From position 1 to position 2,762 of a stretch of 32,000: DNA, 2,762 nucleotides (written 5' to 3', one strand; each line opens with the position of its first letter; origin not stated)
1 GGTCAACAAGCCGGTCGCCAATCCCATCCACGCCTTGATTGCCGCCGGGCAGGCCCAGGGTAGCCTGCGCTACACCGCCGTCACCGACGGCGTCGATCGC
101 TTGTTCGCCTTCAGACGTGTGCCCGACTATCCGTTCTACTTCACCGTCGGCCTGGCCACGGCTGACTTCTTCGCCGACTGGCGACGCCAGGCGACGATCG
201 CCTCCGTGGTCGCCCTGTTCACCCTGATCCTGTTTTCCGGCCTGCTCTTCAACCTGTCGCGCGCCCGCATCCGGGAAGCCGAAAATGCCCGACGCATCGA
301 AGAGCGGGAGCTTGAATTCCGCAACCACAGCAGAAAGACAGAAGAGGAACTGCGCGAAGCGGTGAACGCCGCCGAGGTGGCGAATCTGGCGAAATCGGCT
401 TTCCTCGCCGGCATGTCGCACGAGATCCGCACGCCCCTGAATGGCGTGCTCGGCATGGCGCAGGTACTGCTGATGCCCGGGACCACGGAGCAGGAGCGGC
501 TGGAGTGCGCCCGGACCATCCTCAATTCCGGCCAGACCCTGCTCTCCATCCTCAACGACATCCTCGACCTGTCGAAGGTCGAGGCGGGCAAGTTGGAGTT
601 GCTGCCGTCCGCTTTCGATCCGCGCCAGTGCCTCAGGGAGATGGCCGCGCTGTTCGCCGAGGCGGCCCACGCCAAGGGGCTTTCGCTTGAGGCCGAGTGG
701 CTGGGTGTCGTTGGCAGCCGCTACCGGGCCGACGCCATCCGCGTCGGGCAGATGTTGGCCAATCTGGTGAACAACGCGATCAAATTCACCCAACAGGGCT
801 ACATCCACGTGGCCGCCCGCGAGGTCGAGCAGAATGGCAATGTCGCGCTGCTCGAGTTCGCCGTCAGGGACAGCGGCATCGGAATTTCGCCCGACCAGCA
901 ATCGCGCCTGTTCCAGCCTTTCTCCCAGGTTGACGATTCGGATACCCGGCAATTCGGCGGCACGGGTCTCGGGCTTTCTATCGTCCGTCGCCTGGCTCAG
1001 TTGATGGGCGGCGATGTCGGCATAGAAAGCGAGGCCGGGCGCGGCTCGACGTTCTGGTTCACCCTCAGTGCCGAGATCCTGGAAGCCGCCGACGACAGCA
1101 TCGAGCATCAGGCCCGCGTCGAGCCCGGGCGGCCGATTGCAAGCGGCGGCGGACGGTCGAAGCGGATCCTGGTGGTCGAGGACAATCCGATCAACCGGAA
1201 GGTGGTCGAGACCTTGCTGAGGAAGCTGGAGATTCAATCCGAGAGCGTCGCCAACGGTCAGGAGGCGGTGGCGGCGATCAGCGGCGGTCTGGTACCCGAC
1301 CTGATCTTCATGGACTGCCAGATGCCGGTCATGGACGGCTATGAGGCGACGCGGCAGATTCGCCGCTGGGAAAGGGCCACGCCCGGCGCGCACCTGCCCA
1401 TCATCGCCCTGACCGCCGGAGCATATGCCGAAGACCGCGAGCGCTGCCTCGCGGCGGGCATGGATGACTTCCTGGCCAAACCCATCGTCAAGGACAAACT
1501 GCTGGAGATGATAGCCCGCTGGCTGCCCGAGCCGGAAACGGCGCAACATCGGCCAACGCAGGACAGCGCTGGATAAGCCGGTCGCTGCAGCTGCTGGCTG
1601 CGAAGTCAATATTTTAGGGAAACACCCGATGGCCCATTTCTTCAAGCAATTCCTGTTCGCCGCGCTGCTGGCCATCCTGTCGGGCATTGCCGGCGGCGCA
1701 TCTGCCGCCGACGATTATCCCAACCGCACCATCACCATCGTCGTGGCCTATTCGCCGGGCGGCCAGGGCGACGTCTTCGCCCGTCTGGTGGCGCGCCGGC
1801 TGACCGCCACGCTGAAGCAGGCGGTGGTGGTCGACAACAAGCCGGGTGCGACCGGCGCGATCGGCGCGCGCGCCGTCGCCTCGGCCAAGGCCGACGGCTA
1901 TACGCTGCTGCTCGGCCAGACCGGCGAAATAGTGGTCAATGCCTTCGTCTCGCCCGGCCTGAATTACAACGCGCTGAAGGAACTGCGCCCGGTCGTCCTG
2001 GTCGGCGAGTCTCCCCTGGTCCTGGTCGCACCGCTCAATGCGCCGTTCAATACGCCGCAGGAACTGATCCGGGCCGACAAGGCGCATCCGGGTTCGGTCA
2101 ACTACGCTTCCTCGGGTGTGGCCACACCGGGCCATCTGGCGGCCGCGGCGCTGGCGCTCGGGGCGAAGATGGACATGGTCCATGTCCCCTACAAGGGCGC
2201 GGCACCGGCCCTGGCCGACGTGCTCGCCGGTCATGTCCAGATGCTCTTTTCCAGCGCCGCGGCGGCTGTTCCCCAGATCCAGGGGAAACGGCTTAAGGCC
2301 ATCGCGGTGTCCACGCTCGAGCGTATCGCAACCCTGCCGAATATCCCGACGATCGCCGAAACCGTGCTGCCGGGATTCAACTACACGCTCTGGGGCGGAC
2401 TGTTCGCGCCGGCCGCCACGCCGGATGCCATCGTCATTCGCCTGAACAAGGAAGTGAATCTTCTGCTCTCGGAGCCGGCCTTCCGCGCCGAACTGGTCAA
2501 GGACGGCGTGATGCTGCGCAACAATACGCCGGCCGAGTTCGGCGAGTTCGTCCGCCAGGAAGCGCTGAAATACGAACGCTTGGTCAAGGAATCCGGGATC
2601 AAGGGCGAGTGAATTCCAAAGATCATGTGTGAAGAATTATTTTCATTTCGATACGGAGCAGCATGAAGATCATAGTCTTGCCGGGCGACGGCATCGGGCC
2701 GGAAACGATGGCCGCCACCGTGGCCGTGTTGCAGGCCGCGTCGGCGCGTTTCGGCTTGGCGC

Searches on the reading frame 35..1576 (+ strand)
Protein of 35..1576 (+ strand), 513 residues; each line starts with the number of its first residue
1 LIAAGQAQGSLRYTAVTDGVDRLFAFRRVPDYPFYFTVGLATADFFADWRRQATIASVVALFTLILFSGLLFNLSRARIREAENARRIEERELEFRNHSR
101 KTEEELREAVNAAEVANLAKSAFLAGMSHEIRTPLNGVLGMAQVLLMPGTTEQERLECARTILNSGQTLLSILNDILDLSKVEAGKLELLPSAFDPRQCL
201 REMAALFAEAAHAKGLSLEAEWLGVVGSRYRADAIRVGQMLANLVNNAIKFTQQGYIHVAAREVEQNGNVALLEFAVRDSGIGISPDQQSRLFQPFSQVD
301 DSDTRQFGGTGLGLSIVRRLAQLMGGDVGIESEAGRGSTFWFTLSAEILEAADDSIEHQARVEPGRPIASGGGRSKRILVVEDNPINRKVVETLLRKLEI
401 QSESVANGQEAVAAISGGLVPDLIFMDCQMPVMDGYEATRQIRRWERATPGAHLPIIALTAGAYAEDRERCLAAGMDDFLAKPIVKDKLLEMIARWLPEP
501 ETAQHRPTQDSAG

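Call 6: search_protein_families(library=pfam, proteins=[window:35-1576:+])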
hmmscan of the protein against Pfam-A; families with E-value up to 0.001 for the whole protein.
window:35-1576:+ (513 aa): 3 families
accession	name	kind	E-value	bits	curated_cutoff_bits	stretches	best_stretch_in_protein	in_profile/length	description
PF02518.31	HATPase_c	-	1e-30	106.8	26.4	1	233-346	2-109/111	Histidine kinase-, DNA gyrase B-, and HSP90-like ATPase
PF00072.30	Response_reg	-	5.5e-27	94.6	30.2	1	378-493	1-110/111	Response regulator receiver domain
PF00512.31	HisKA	-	2.2e-19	69.7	26.9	1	119-185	1-66/66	His Kinase A (phospho-acceptor) domain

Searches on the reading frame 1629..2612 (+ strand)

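Call 6: search_protein_families(library=pfam, proteins=[window:1629-2612:+])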
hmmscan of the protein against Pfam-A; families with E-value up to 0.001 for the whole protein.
window:1629-2612:+ (327 aa): 1 family
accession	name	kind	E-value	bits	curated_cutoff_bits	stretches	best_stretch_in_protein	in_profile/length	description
PF03401.19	TctC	-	3.4e-62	210.9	27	1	51-323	2-273/274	Tripartite tricarboxylate transporter family receptor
